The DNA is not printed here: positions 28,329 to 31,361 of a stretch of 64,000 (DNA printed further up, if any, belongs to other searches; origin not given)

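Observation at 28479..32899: Both hook-associated proteins carry giant Asp/Glu-rich inserts that share a repeated motif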

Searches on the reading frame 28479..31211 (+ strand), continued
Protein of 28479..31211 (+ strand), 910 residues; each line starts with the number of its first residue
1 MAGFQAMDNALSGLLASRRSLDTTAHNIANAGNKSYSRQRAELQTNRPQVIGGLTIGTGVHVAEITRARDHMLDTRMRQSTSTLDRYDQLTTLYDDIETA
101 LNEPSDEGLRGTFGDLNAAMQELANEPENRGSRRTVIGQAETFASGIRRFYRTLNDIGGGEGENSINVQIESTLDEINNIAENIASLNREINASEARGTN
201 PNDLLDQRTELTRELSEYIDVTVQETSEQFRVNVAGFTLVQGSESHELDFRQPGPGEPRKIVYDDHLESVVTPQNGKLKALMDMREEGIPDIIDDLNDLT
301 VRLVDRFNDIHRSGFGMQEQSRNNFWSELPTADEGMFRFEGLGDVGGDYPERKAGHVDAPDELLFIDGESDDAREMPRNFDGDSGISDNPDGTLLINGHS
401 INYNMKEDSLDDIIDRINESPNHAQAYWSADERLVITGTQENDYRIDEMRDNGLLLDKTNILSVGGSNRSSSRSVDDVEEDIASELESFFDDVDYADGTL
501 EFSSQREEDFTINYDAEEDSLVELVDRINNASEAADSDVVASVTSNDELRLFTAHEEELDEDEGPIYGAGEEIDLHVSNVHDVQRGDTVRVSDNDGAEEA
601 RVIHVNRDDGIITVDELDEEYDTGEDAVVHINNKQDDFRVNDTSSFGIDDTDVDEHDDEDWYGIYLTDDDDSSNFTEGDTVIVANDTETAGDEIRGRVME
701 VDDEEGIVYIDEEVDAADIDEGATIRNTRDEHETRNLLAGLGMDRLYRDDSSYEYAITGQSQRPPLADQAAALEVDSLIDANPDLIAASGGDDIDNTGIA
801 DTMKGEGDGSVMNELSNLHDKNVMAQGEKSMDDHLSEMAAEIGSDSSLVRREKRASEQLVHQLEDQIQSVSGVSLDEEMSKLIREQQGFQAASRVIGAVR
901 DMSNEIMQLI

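Call 73: find_encoding_contigs(protein=P0012, flank=6000, max_places=2)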
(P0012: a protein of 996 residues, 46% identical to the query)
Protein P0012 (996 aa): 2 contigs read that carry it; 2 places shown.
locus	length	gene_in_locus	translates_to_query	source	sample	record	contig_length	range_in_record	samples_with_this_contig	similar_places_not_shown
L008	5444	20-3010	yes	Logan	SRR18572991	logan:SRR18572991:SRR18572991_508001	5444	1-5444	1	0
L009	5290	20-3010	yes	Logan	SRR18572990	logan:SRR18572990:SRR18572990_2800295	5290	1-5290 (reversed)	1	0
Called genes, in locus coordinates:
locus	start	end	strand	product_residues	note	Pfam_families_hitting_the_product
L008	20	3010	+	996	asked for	PF22638:FlgK_D1, PF06429:Flg_bbr_C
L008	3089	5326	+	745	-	PF00669:Flagellin_N, PF00700:Flagellin_C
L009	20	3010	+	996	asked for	PF22638:FlgK_D1, PF06429:Flg_bbr_C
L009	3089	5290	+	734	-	?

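Call 74: find_encoding_contigs(protein=P0016, flank=6000, max_places=2)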
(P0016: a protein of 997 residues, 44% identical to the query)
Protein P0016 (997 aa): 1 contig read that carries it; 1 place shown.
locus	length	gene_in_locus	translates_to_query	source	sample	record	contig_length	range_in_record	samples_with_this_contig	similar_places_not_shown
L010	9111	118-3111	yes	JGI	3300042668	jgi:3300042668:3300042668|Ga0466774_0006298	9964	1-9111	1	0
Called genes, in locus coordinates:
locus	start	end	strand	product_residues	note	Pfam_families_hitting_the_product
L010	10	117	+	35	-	-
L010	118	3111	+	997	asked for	PF22638:FlgK_D1, PF06429:Flg_bbr_C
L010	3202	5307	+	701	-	PF00669:Flagellin_N, PF00700:Flagellin_C (weak)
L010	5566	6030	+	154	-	PF02623:FliW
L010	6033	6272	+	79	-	PF02599:CsrA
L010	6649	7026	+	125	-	PF03646:FlaG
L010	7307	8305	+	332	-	PF27299:TP0873_N (weak), PF26154:DUF8042 (weak)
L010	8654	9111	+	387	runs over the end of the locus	PF00669:Flagellin_N, PF00700:Flagellin_C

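Call 75: find_encoding_contigs(protein=P0015, flank=6000, max_places=2)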
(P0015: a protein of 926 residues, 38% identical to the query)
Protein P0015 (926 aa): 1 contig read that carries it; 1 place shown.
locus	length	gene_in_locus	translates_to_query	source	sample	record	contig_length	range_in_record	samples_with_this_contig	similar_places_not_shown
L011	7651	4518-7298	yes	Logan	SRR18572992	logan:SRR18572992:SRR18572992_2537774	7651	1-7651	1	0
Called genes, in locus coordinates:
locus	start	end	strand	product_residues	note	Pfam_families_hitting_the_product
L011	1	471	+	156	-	?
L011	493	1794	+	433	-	PF02397:Bac_transf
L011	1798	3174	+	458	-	PF11028:TMEM260_N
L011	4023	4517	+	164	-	PF05130:FlgN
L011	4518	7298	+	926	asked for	PF22638:FlgK_D1, PF06429:Flg_bbr_C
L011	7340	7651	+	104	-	?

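Call 76: find_encoding_contigs(protein=P0006, flank=6000, max_places=2)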
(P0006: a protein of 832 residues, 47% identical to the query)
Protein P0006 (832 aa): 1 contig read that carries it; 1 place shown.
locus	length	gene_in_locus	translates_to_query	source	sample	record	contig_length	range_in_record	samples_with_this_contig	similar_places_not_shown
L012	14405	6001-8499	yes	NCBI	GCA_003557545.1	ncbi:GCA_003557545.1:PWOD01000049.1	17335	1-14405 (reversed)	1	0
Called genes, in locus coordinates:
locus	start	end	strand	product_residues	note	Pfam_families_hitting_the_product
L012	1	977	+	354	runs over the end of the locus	PF05496:RuvB_N, PF00004:AAA, PF07728:AAA_5, PF17864:AAA_lid_4, PF05491:WHD_RuvB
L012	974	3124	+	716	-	PF01551:Peptidase_M23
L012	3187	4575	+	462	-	PF13727:CoA_binding_3 (weak), PF17836:PglD_N (weak), PF00106:adh_short (weak), PF01073:3Beta_HSD, PF01370:Epimerase, PF02719:Polysacc_synt_2, PF04321:RmlD_sub_bind, PF16363:GDP_Man_Dehyd, +2 more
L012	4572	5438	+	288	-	PF18912:DZR_2 (weak), PF00156:Pribosyltran (weak)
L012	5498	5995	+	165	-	PF05130:FlgN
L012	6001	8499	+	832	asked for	PF22638:FlgK_D1, PF07196:Flagellin_IN (faint), PF06429:Flg_bbr_C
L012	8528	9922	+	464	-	PF00669:Flagellin_N, PF00700:Flagellin_C (weak)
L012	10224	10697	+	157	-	PF02623:FliW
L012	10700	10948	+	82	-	PF02599:CsrA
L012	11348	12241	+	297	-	PF00669:Flagellin_N, PF00700:Flagellin_C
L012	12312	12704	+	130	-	PF03646:FlaG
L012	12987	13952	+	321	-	PF27299:TP0873_N (weak), PF26154:DUF8042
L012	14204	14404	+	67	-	?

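Call 84: find_related_loci(query=A4, collection=metagenome_contigs, flank=6000)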
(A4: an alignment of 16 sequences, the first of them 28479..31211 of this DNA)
Query A4 (910 aa) in metagenome_contigs; peptide patterns used: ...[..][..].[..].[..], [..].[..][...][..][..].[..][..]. (x = any residue, [..] = any of these).
600 stretches matched a pattern (row limit reached: there are more); 520 encode a relative of the query (tblastn E <= 1e-3); the best 80 are kept; 80 distinct loci.
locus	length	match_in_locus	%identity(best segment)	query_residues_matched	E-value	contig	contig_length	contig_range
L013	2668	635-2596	47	1-645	0e+0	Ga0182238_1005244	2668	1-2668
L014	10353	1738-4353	30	2-909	3e-58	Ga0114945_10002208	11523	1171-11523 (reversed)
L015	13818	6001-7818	31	4-902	1e-53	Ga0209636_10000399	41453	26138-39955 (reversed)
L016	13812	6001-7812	31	4-896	5e-51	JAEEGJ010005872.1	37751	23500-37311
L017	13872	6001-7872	30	1-907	2e-49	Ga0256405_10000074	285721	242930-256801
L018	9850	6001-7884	30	4-909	9e-49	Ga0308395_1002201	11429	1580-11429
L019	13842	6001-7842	29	4-907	7e-48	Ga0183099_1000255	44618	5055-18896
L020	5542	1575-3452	30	4-907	3e-46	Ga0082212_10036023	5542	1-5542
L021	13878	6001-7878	29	4-907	5e-46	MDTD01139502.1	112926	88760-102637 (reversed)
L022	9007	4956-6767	30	4-896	4e-46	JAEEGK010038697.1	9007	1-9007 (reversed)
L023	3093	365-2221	30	1-907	3e-46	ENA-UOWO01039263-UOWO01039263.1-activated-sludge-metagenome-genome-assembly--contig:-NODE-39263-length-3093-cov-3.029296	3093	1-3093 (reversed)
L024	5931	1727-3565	30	1-902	1e-45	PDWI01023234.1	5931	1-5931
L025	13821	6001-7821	29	7-896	3e-45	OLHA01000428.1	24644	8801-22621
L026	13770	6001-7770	34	1-899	6e-45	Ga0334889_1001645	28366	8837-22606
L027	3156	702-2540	29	4-907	7e-45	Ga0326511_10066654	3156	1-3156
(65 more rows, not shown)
